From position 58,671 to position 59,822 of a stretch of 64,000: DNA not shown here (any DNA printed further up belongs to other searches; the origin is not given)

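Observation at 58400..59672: XRE regulator followed by a Bro-N-Fic fusion protein behind a strong promoter with repeats and a short inverted repeat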

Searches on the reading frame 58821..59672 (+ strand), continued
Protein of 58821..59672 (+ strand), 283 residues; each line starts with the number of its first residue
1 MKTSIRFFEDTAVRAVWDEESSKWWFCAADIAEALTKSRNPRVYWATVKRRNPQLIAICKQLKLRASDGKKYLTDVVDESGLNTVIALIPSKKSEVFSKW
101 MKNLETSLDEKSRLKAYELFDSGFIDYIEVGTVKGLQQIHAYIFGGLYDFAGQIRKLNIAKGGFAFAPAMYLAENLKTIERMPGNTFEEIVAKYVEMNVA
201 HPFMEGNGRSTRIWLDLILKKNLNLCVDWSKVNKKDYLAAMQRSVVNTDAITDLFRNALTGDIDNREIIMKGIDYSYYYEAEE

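Call 15: find_encoding_contigs(protein=P0013, flank=8000, max_places=2)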
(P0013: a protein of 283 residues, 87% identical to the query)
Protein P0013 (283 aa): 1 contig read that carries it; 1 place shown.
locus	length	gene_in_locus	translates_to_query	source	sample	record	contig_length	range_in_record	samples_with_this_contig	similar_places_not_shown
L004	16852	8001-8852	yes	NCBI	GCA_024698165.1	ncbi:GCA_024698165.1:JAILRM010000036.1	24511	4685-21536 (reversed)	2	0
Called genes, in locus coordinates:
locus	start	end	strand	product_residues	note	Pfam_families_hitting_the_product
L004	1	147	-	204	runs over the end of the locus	PF12146:Hydrolase_4 (faint)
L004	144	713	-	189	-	-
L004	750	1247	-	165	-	PF00583:Acetyltransf_1, PF13673:Acetyltransf_10, PF13508:Acetyltransf_7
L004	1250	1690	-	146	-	PF00583:Acetyltransf_1, PF13673:Acetyltransf_10, PF13508:Acetyltransf_7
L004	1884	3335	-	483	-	-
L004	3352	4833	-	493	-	PF03062:MBOAT, PF13813:MBOAT_2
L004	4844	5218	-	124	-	-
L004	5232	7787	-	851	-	PF04886:PT (weak), PF13306:LRR_5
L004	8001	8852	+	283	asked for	PF02498:Bro-N, PF02661:Fic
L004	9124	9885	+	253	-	-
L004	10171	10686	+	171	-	-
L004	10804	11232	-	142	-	PF13470:PIN_3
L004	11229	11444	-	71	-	-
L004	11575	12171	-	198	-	PF00239:Resolvase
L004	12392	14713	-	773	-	PF26580:Mtb12_C (faint)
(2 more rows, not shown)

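Call 16: find_encoding_contigs(protein=P0097, flank=8000, max_places=3)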
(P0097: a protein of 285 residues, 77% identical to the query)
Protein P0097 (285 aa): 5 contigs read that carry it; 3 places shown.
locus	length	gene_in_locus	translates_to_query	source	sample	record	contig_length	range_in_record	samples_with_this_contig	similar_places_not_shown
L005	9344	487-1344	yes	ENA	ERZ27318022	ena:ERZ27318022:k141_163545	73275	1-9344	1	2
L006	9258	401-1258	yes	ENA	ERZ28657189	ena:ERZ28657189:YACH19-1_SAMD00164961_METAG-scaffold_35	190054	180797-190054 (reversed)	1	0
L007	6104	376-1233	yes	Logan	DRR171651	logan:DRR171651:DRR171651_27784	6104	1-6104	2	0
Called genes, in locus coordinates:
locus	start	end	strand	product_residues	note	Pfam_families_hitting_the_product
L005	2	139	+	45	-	?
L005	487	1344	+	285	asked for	PF02498:Bro-N, PF02661:Fic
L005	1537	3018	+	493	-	PF00665:rve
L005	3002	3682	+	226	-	PF01695:IstB_IS21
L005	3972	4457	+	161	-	-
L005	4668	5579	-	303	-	PF00589:Phage_integrase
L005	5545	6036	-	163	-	-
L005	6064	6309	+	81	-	-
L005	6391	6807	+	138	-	PF08281:Sigma70_r4_2, PF04545:Sigma70_r4 (weak)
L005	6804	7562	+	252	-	PF23750:RsgI_M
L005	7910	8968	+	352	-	PF00356:LacI, PF00532:Peripla_BP_1, PF13407:Peripla_BP_4, PF13377:Peripla_BP_3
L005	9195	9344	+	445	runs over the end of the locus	PF01547:SBP_bac_1, PF13416:SBP_bac_8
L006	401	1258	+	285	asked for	PF02498:Bro-N, PF02661:Fic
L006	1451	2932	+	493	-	PF00665:rve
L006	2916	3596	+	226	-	PF01695:IstB_IS21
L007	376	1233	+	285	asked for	PF02498:Bro-N, PF02661:Fic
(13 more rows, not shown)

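Call 17: find_related_loci(query=window:58821-59672:+, collection=genome_contigs, flank=6000)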
Query window:58821-59672:+ (283 aa) in genome_contigs; peptide patterns used: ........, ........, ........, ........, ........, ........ (x = any residue, [..] = any of these).
600 stretches matched a pattern (row limit reached: there are more); 574 encode a relative of the query (tblastn E <= 1e-3); the best 80 are kept; 80 distinct loci.
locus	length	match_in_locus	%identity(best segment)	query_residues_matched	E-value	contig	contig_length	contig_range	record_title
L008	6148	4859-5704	78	2-283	1e-151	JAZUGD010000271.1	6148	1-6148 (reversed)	MAG: Eubacteriales bacterium isolate T1900045287_TH20190057.MAGScoT_cleanbin_000038 SGB_6010_k141_180701, whole genome s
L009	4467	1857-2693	77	2-280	5e-150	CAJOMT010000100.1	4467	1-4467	uncultured Clostridia bacterium isolate Reindeer_2_mag_74 genome assembly, contig: scaffold_23463, whole genome shotgun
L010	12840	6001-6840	75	1-280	7e-146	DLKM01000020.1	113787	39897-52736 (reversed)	MAG TPA_asm: Christensenella sp. UBA7588 UBA7588_contig_8, whole genome shotgun sequence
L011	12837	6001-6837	75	2-280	2e-145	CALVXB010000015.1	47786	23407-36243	MAG: uncultured Clostridia bacterium isolate BRZ_LV__bin30 genome assembly, contig: BRZ_LV__NODE_953_length_47786_cov_34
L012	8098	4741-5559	79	2-274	2e-145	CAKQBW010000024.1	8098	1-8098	MAG: uncultured Alphaproteobacteria bacterium isolate REFINED_METABAT215_TOP10_CONTIGS_1500_ASSEMBLY_K77_MERGED__Hadza_M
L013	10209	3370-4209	73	1-280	3e-144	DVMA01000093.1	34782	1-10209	MAG TPA_asm: Candidatus Coproplasma excrementavium isolate CHK179-18245 CHK179__C275802_L34782_ERR3414574, whole genome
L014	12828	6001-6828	77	1-276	5e-144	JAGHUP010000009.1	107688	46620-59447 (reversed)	MAG: Candidatus Crickella equi isolate E4_MB2_51 c_000000214150, whole genome shotgun sequence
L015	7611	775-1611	74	2-280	2e-143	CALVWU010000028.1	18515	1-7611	MAG: uncultured Clostridia bacterium isolate BRZ_GG__bin100 genome assembly, contig: BRZ_GG__NODE_3989_length_18515_cov_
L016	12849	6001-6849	73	1-283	1e-143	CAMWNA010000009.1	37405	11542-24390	MAG TPA_asm: uncultured Clostridia bacterium isolate SRR14411288_bin.14_metawrap_v1.3_MAG genome assembly, contig: NODE.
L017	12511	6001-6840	74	1-280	1e-143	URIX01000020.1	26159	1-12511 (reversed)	uncultured Clostridiales bacterium isolate UMGS1042 genome assembly, contig: NODE_69_length_26159_cov_4.79382, whole gen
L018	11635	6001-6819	77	2-274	2e-141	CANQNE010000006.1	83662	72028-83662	MAG: uncultured Lachnospiraceae bacterium isolate Lapin-012__bin85 genome assembly, contig: Lapin-012__NODE_554_length_8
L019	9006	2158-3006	72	1-283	2e-141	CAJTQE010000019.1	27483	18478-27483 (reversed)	MAG TPA_asm: uncultured Christensenella sp. isolate MGBC110736 genome assembly, contig: MGBC110736.19, whole genome shot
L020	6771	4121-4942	77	1-274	2e-141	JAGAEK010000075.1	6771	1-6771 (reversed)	MAG: Oscillospiraceae bacterium isolate RGIG8367 Water_buffalos_Rumen.Co__c3185488, whole genome shotgun sequence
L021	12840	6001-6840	73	1-280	6e-141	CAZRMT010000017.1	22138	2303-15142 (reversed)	MAG TPA_asm: uncultured Christensenella sp. isolate SRP225648_co1_121 genome assembly, contig: NODE_5474_length_22138_co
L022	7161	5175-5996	78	1-274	6e-141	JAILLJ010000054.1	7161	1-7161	MAG: Clostridiales bacterium isolate RUI225 k141_12833197_flag=0_multi=12.0130_len=7161, whole genome shotgun sequence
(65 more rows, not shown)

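Call 18: find_related_loci(query=window:58821-59672:+, collection=viral_contigs, flank=6000)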
Query window:58821-59672:+ (283 aa) in viral_contigs; peptide patterns used: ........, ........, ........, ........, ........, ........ (x = any residue, [..] = any of these).
22 stretches matched a pattern; 19 encode a relative of the query (tblastn E <= 1e-3); 19 distinct loci.
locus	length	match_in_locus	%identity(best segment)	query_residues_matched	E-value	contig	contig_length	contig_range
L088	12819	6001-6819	78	2-274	4e-144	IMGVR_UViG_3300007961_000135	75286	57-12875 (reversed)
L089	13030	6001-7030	60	87-283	6e-72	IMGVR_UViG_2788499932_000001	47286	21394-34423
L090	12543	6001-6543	62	103-283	1e-71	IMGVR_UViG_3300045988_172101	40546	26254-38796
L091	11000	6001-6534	62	106-283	1e-69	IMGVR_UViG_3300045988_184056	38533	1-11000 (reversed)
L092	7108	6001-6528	63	108-283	2e-69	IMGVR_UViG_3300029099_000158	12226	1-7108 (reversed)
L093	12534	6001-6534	62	106-283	2e-68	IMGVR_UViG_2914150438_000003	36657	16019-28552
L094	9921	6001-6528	63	108-283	2e-67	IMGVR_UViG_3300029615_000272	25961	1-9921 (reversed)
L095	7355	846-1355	62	107-276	7e-66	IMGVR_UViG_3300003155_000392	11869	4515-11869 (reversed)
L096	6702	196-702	62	108-276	1e-65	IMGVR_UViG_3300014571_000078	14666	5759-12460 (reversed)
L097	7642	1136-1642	62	108-276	2e-65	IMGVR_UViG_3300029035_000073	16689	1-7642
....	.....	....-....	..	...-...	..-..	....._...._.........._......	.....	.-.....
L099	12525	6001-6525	59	103-276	5e-65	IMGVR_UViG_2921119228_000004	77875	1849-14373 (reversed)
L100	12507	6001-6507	61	108-276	1e-64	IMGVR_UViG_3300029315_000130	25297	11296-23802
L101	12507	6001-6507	61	108-276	5e-65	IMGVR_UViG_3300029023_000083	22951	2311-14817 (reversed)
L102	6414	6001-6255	52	21-101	1e-22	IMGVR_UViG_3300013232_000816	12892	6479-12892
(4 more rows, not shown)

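Call 33: search_dna_similar(query=window:58821-59669:+, collection=phages, mode=protein, max_rows=25)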
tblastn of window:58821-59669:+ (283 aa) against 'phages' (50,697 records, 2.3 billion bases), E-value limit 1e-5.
Records with a match: 6; places in all: 6; records where one place covers at least 80% of the query: 0.
Best place of each record, by identity: <60% 6.
By first word of the organism name: Bacteriophage 6.
By host as written in the record: - 5; Helicobacter cetorum 1.
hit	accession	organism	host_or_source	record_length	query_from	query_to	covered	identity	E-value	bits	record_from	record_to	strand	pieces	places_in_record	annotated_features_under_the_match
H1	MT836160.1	Bacteriophage sp.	human fecal samples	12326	108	281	61%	58.3%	3e-62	218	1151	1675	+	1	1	record has no annotation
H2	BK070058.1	Bacteriophage sp.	Helicobacter cetorum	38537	109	283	62%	56.6%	6e-55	196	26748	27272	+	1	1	cell filamentation protein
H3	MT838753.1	Bacteriophage sp.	human fecal samples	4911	1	101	36%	43.8%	3e-18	90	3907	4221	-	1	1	record has no annotation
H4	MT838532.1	Bacteriophage sp.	human fecal samples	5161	5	101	34%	42.9%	9e-19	92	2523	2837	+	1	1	record has no annotation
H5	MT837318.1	Bacteriophage sp.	human fecal samples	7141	2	131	46%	31.9%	7e-13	74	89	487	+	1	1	record has no annotation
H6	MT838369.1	Bacteriophage sp.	human fecal samples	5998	132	259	45%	30.2%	5e-9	62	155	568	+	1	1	record has no annotation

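Call 34: search_dna_similar(query=window:58821-59669:+, collection=plasmids, mode=protein, max_rows=25)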
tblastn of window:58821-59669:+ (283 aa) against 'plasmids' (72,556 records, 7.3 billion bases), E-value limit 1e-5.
Records with a match: 1450; places in all: 1517; records where one place covers at least 80% of the query: 1.
Best place of each record, by identity: 60-80% 755; <60% 695.
By first word of the organism name: Enterococcus 797; Acinetobacter 192; Lactococcus 100; Bacillus 93; Xanthomonas 43; Sphingobium 19; Streptococcus 13; Chondrinema 11; Sphingomonas 10; Rhodococcus 7; and 91 more.
By predicted mobility (MOB-suite, as given by PLSDB): mobilizable 760; non-mobilizable 410; conjugative 280.
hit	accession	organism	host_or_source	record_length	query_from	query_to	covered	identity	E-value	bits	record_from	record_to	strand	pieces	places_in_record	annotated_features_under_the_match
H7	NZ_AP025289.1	Treponema saccharophilum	-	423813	2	274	96%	52.5%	4e-86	287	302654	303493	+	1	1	protein adenylyltransferase Fic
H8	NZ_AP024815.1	Helicobacter sp. NHP19-003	Canis lupus familiaris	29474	103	281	63%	60.9%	5e-63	221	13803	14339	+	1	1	protein adenylyltransferase Fic | hypothetical protein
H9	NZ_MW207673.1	Enterococcus casseliflavus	-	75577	112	281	60%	62.9%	1e-64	226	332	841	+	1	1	protein adenylyltransferase Fic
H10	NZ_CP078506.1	Enterococcus gallinarum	Mus musculus,feces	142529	112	281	60%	62.4%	2e-64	225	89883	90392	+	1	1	protein adenylyltransferase Fic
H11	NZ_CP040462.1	Enterococcus sp. M190262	Homo sapiens,whole organism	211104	112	281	60%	62.4%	2e-64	225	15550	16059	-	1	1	protein adenylyltransferase Fic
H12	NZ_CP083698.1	Enterococcus mundtii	milk,milk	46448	112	281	60%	62.4%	4e-64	224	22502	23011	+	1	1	protein adenylyltransferase Fic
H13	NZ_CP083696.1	Enterococcus mundtii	milk,milk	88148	112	281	60%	62.4%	4e-64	224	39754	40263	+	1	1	protein adenylyltransferase Fic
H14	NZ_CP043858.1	Aliarcobacter cibarius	cell culture,Poultry carcass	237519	108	283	62%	60.2%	2e-60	214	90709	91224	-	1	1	protein adenylyltransferase Fic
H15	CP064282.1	Enterococcus faecium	Homo sapiens,cell culture,clinical ...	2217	112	281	60%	61.8%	3e-65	223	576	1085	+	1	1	record has no annotation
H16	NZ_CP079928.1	Enterococcus faecium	Homo sapiens,secretion,secretion sample ...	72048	112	281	60%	61.8%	6e-64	223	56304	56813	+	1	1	protein adenylyltransferase Fic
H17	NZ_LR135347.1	Enterococcus faecium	-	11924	112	281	60%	61.8%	1e-63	223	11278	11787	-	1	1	protein adenylyltransferase Fic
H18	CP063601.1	Enterococcus faecium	Homo sapiens,rectal swab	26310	112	281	60%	61.8%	1e-63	223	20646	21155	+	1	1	Fic family protein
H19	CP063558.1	Enterococcus faecium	Homo sapiens,rectal swab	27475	112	281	60%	61.8%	1e-63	223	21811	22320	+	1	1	Fic family protein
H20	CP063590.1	Enterococcus faecium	Homo sapiens,rectal swab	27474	112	281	60%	61.8%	1e-63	223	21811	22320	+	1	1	Fic family protein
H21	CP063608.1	Enterococcus faecium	Homo sapiens,rectal swab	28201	112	281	60%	61.8%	1e-63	223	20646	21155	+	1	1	Fic family protein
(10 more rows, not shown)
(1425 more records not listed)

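Call 38: predict_structure(alignment_id=A1)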
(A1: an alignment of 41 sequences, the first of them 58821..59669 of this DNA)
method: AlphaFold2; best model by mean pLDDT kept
length: 283 residues; sequences in the alignment: 41
mean_pLDDT: 58.5   pTM: 0.60
mean pLDDT of the five models: 58.5, 57.8, 57.5, 53.1, 50.2
residues with pLDDT >= 90: 35; 70-90: 79; 50-70: 33; < 50: 136
segments of 3 or more residues with pLDDT < 50: 1-98, 146-171, 202-206, 278-283
pLDDT, mean of each block of 10 residues (from residue 1): 28 31 37 38 45 42 31 30 30 44 57 77 77 78 54 38 34 69 92 81 56 90 92 83 77 94 80 60 35
secondary structure, 60 per line:
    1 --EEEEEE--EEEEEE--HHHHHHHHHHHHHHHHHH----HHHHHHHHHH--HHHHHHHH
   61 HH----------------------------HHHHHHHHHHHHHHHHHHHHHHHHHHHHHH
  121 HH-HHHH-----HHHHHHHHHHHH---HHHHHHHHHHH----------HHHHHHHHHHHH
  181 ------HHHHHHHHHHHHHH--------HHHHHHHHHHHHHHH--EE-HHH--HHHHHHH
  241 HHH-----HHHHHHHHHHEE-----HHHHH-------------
elements in order: E3-8 E11-16 H19-36 H41-50 H53-62 H91-122 H124-127 H133-144 H148-158 H169-180 H187-200 H209-223 H234-243 H249-258 H266-270

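Call 64: search_protein_families(library=pfam, alignment_id=A5, max_evalue=0.00001)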
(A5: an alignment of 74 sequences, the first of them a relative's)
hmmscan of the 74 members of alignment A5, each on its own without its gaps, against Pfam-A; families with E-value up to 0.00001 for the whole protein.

A. member 1, L004:5232-7829:- (865 aa): 2 families
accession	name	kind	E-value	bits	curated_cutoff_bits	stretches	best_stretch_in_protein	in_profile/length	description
PF04886.17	PT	-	8.9e-15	54.4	26.2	1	266-301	1-36/36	PT disordered repeat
PF13306.12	LRR_5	-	4.7e-10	39.9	27.7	1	497-558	3-63/127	BspA type Leucine rich repeat region (6 copies)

B. families by the number of members that match (of 74 scanned): 77 families (the first 25 are shown)
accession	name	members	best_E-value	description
PF13443.12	HTH_26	8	2.3e-17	Cro/C1-type HTH DNA-binding domain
PF01555.25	N6_N4_Mtase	2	2.7e-30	DNA methylase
PF13286.11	HD_assoc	2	7.9e-14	Phosphohydrolase-associated domain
PF00037.32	Fer4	2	1.8e-13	4Fe-4S binding domain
PF12797.12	Fer4_2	2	4.1e-11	4Fe-4S binding domain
PF01381.28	HTH_3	2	2e-10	Helix-turn-helix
PF01966.28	HD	2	2.6e-10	HD domain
PF12838.12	Fer4_7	2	6.1e-08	4Fe-4S dicluster domain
PF00474.23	SSF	1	1.2e-81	Sodium:solute symporter family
PF01855.24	POR_N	1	6.2e-78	Pyruvate flavodoxin/ferredoxin oxidoreductase, thiamine diP-bdg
PF02896.24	PEP-utilizers_C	1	1.7e-76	PEP-utilising enzyme, PEP-binding domain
PF12008.13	EcoR124_C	1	1.7e-70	Type I restriction and modification enzyme - subunit R C terminal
PF11867.13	T1RH-like_C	1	3.8e-63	Type I restriction enzyme HindI endonuclease subunit-like, C-terminal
PF22679.2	T1R_D3-like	1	7.8e-62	Type I restriction enzyme subunit R domain 3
PF00930.27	DPPIV_N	1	2.2e-61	Dipeptidyl peptidase IV (DPP IV) N-terminal region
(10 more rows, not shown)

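Call 65: search_protein_families(library=pfam, alignment_id=A6, max_evalue=0.00001)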
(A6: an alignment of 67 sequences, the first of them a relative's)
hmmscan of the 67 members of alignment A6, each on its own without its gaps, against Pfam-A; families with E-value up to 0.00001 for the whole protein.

A. member 1, L004:8849-9070:+ (74 aa): 0 families

B. families by the number of members that match (of 67 scanned): 61 families (the first 25 are shown)
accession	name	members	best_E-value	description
PF04851.21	ResIII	4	1.9e-21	Type III restriction enzyme, res subunit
PF17167.11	Glyco_hydro_94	2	4.5e-111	Glycosyl hydrolase 94 superfamily, catalytic domain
PF06165.18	GH94_b-supersand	2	3.5e-74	Glycosyl hydrolase 94, supersandwich domain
PF18766.7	SWI2_SNF2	2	2.1e-65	SWI2/SNF2 ATPase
PF04313.20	HSDR_N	2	9.2e-35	Type I restriction enzyme R protein N terminus (HSDR_N)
PF19778.5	RE_endonuc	2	1.2e-33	Endonuclease domain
PF22679.2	T1R_D3-like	2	5.2e-19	Type I restriction enzyme subunit R domain 3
PF04326.19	SLFN_AlbA_2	2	2.1e-17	Schlafen, AlbA_2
PF06908.16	YpsA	2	1.2e-14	YspA SLOG family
PF13676.11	TIR_2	2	5.3e-13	TIR domain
PF13749.12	HATPase_c_4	2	1.2e-09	Putative ATP-dependent DNA helicase recG C-terminal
PF00270.35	DEAD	2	2.6e-07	DEAD/DEAH box helicase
PF01268.25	FTHFS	1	6.4e-239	Formate--tetrahydrofolate ligase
PF00135.34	COesterase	1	4.7e-90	Carboxylesterase family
PF00488.27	MutS_V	1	1.5e-81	MutS domain V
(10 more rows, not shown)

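Call 66: predict_structure(alignment_id=A4)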
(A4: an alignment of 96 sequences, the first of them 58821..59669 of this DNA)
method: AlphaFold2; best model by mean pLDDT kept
length: 283 residues; sequences in the alignment: 96
mean_pLDDT: 86.2   pTM: 0.62
mean pLDDT of the five models: 86.2, 86.2, 85.5, 85.2, 82.7
residues with pLDDT >= 90: 128; 70-90: 133; 50-70: 17; < 50: 5
segments of 3 or more residues with pLDDT < 50: 280-283
pLDDT, mean of each block of 10 residues (from residue 1): 72 80 87 93 94 91 82 90 91 88 66 88 87 90 84 87 75 88 84 91 90 93 94 90 91 97 91 75 35
secondary structure, 60 per line:
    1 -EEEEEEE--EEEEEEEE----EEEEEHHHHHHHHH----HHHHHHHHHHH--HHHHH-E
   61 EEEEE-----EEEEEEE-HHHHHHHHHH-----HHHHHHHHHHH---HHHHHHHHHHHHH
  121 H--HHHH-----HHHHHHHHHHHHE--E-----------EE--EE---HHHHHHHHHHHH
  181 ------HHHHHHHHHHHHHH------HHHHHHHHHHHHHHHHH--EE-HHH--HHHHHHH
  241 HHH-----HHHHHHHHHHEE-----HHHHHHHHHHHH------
elements in order: E2-8 E11-18 E23-27 H28-36 H41-51 H54-58 E60-65 E71-77 H79-88 H94-104 H108-121 H124-127 H133-144 H169-180 H187-200 H207-223 H234-243 H249-258 H266-277

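Call 69: fold_search(model_id=the predicted structure, library=pdb)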
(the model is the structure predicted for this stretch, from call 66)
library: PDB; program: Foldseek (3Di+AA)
matches with E <= 10: 555; with E <= 0.001: 85
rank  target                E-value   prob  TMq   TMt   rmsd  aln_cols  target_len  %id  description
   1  5cmt                  1.4e-20  1.00  0.60  0.94   2.0       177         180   66  Fic protein from Neisseria meningitidis (NmFic) mutant E156R Y183F in dimeric form (released 2016-01-27)
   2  5ckl                  2.0e-20  1.00  0.60  0.93   2.0       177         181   67  Fic protein from Neisseria meningitidis (NmFic) mutant E156R in dimeric form (released 2016-01-27)
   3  3zlm                  3.8e-20  1.00  0.60  0.95   2.0       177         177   66  Fic protein from Neisseria meningitidis mutant E186G in complex with AMPPNP (released 2013-06-19)
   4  3s6a                  4.2e-20  1.00  0.60  0.94   2.1       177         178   67  Fic protein from NEISSERIA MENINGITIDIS in complex with AMPPNP (released 2012-01-25)
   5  2g03                  2.6e-19  1.00  0.60  0.94   1.3       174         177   67  Structure of a putative cell filamentation protein from Neisseria meningitidis. (released 2006-03-21)
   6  2f6s_A                1.0e-18  1.00  0.60  0.93   1.4       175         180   55  Structure of cell filamentation protein (fic) from Helicobacter pylori (released 2006-01-10)
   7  5nwf_A                1.9e-18  1.00  0.60  0.83   1.3       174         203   59  Enterococcus faecalis FIC protein (H111A). (released 2018-05-30)
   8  5nv5_C                1.9e-18  1.00  0.60  0.84   1.3       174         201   60  Enterococcus faecalis FIC protein (released 2018-05-30)
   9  6ep2_K                1.9e-18  1.00  0.61  0.83   2.0       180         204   58  Enterococcus faecalis FIC protein in complex with ADP and calcium ion. (released 2019-02-06)
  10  6erb_A                2.0e-18  1.00  0.61  0.86   1.7       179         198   58  Enterococcus faecalis FIC protein (H111A) in complex with sulfate. (released 2019-02-06)
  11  5nv5_B                2.0e-18  1.00  0.61  0.86   1.7       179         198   59  Enterococcus faecalis FIC protein (released 2018-05-30)
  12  6ep2_D                2.6e-18  1.00  0.61  0.84   2.0       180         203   58  Enterococcus faecalis FIC protein in complex with ADP and calcium ion. (released 2019-02-06)
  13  6ep5_B                2.8e-18  1.00  0.61  0.88   1.7       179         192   59  Enterococcus faecalis FIC protein in complex with ADP. (released 2019-02-06)
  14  6ep0_A                3.5e-18  1.00  0.60  0.85   1.8       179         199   59  Enterococcus faecalis FIC protein in complex with AMP and calcium ion. (released 2019-02-06)
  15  6ep2_A                3.9e-18  1.00  0.61  0.84   2.0       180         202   58  Enterococcus faecalis FIC protein in complex with ADP and calcium ion. (released 2019-02-06)
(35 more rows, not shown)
